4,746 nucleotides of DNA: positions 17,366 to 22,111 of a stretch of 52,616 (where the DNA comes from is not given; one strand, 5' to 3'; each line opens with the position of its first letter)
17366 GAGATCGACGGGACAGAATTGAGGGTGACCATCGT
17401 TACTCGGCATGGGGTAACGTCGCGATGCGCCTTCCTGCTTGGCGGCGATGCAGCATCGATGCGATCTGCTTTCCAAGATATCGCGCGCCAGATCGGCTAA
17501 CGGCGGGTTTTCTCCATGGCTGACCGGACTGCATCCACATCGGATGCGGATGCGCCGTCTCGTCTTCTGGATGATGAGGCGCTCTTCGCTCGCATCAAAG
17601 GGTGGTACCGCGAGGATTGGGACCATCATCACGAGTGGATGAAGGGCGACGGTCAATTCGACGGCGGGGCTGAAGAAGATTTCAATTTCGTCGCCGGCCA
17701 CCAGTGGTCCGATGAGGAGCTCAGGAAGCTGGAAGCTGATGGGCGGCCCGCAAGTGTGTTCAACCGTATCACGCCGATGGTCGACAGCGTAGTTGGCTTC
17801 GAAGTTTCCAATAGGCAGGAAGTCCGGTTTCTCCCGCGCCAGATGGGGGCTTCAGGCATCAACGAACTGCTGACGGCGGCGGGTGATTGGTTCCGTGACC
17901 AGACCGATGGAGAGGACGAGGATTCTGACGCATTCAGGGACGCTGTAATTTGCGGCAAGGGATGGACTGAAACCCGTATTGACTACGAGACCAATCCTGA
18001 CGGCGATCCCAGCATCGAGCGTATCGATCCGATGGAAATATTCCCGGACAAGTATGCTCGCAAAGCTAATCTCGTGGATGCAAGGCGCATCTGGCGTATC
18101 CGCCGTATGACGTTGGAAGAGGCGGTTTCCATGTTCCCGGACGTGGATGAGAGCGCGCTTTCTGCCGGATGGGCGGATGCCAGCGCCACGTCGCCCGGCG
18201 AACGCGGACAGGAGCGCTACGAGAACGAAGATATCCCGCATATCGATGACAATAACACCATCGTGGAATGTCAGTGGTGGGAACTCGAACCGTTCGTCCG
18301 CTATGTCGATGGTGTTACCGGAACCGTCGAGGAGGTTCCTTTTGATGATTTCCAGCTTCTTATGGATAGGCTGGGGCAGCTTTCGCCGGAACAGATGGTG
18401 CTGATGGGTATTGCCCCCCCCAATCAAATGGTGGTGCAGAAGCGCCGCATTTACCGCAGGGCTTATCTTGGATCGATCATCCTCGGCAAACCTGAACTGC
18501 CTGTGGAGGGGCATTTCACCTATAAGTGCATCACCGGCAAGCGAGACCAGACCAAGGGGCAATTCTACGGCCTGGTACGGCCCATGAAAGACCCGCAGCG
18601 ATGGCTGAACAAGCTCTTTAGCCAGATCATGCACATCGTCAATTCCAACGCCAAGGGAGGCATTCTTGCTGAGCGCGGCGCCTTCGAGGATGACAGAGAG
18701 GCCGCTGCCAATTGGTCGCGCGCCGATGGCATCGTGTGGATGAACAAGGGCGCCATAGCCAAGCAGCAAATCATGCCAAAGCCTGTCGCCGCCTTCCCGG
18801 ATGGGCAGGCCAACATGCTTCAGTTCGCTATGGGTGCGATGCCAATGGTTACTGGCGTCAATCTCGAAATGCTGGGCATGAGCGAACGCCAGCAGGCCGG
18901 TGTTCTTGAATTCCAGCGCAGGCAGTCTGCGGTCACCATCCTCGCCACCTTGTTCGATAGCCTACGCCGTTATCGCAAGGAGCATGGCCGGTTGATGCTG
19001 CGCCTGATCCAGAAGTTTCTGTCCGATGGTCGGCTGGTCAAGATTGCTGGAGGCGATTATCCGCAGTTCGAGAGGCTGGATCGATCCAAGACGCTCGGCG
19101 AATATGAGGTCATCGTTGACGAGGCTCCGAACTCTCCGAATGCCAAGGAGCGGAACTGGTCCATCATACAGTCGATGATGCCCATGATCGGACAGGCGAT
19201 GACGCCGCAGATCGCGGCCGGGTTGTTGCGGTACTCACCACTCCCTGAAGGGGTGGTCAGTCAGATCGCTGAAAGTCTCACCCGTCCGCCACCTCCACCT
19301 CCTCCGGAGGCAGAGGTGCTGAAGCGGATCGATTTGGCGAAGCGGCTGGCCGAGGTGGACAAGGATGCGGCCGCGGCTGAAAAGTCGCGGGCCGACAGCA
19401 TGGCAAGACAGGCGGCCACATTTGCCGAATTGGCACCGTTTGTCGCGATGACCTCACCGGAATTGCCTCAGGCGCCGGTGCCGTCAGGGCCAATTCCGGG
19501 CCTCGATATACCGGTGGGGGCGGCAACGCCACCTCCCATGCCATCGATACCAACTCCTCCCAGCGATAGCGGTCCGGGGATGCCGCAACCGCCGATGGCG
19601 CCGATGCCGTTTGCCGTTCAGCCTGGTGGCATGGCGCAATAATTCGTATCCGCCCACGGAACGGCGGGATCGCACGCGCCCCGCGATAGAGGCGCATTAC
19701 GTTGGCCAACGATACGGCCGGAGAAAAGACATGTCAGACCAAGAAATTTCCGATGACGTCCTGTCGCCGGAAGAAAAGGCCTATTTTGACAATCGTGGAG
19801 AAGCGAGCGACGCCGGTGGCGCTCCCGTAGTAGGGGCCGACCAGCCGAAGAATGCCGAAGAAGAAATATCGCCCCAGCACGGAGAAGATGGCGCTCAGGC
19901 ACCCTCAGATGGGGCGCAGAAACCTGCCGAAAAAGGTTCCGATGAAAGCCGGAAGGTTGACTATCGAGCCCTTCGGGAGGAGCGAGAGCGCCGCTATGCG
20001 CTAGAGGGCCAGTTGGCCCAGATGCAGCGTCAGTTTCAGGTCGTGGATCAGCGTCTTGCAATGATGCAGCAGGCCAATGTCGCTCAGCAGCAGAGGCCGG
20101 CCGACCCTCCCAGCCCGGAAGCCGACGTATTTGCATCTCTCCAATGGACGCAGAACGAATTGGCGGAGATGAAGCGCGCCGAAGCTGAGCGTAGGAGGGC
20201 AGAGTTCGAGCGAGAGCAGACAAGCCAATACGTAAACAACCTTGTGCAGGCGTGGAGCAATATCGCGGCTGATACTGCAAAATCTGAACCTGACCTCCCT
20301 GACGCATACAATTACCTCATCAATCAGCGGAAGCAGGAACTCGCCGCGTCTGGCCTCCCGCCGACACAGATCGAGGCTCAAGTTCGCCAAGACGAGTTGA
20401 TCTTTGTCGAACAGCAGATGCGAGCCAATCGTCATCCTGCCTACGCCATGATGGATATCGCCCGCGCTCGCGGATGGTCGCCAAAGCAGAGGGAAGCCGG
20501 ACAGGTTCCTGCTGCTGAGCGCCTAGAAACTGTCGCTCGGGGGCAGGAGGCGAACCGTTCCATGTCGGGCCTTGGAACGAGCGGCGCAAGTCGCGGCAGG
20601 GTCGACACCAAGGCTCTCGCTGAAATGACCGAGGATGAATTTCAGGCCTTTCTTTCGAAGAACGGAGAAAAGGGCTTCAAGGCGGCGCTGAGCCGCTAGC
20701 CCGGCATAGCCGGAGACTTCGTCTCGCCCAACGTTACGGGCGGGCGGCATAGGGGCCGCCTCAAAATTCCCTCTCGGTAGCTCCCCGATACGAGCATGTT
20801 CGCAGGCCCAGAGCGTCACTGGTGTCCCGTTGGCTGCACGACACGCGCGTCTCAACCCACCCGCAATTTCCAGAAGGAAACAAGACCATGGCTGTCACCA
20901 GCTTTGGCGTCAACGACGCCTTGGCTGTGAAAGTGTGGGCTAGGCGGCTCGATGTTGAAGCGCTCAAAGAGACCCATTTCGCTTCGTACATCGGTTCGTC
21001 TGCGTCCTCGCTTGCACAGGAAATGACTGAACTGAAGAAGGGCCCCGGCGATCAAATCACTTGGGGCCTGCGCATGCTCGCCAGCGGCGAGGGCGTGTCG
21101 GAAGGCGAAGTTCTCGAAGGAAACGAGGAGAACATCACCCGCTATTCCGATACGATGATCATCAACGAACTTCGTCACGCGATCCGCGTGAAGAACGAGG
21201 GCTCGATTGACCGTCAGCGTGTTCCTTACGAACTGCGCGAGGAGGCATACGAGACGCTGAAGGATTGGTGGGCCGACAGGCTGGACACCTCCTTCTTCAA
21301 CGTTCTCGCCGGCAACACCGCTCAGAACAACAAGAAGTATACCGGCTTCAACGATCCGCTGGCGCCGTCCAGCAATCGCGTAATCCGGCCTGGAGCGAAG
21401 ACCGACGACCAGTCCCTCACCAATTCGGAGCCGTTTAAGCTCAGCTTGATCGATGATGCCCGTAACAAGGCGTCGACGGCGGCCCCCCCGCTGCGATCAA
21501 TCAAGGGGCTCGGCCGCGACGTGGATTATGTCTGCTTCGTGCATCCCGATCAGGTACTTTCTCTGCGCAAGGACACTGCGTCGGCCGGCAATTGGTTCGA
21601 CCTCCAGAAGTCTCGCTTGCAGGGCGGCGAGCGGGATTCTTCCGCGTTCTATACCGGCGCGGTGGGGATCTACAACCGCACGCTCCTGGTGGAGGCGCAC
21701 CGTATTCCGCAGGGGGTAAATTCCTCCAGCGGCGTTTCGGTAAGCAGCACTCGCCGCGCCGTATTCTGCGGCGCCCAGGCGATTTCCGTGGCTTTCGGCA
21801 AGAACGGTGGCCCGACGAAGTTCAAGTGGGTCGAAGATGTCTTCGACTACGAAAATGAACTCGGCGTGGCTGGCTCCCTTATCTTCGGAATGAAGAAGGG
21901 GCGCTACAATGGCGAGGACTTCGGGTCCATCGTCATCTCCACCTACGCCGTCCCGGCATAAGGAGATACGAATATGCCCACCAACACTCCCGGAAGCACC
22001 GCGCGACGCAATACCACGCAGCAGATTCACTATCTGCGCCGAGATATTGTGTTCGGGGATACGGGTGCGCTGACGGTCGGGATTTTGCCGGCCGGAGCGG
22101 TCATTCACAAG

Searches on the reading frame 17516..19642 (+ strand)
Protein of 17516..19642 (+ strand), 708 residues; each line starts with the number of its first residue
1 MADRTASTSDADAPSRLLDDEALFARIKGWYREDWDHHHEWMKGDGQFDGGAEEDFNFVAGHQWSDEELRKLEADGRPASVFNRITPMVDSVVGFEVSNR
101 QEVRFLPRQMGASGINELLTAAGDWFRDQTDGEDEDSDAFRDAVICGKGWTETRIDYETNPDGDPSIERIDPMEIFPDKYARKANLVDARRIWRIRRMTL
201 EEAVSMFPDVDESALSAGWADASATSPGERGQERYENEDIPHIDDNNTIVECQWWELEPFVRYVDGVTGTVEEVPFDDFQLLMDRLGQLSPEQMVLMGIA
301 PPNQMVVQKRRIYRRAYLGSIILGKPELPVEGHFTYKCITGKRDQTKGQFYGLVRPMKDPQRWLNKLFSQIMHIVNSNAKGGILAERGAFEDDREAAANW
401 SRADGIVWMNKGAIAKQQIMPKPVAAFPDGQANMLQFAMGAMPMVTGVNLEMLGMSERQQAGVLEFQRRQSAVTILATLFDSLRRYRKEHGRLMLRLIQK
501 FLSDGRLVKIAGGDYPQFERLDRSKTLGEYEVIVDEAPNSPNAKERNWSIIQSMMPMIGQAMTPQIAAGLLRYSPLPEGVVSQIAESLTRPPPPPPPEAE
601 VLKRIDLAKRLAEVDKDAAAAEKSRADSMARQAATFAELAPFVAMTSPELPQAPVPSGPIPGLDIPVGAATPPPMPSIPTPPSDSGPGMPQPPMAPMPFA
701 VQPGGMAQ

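Call 89: search_protein_families(library=pfam, proteins=[window:17516-19642:+], max_evalue=0.001)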
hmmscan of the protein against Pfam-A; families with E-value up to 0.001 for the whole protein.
window:17516-19642:+ (708 aa): 2 families
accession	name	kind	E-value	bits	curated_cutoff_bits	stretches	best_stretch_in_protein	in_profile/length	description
PF16510.12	P22_portal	-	4.8e-107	359.4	26.1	1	29-611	2-562/594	Phage P22-like portal protein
PF23899.1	SU10_portal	-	1.8e-06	27.1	30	1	353-571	331-549/593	Phage SU10 portal protein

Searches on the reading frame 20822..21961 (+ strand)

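Call 89: search_protein_families(library=pfam, proteins=[window:20822-21961:+], max_evalue=0.001)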
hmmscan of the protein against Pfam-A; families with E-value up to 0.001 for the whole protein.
window:20822-21961:+ (379 aa): 1 family
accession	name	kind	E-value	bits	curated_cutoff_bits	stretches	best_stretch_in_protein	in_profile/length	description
PF13252.12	Phage_capsid_3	-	5.7e-78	262.9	23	1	28-377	2-375/376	Phage capsid protein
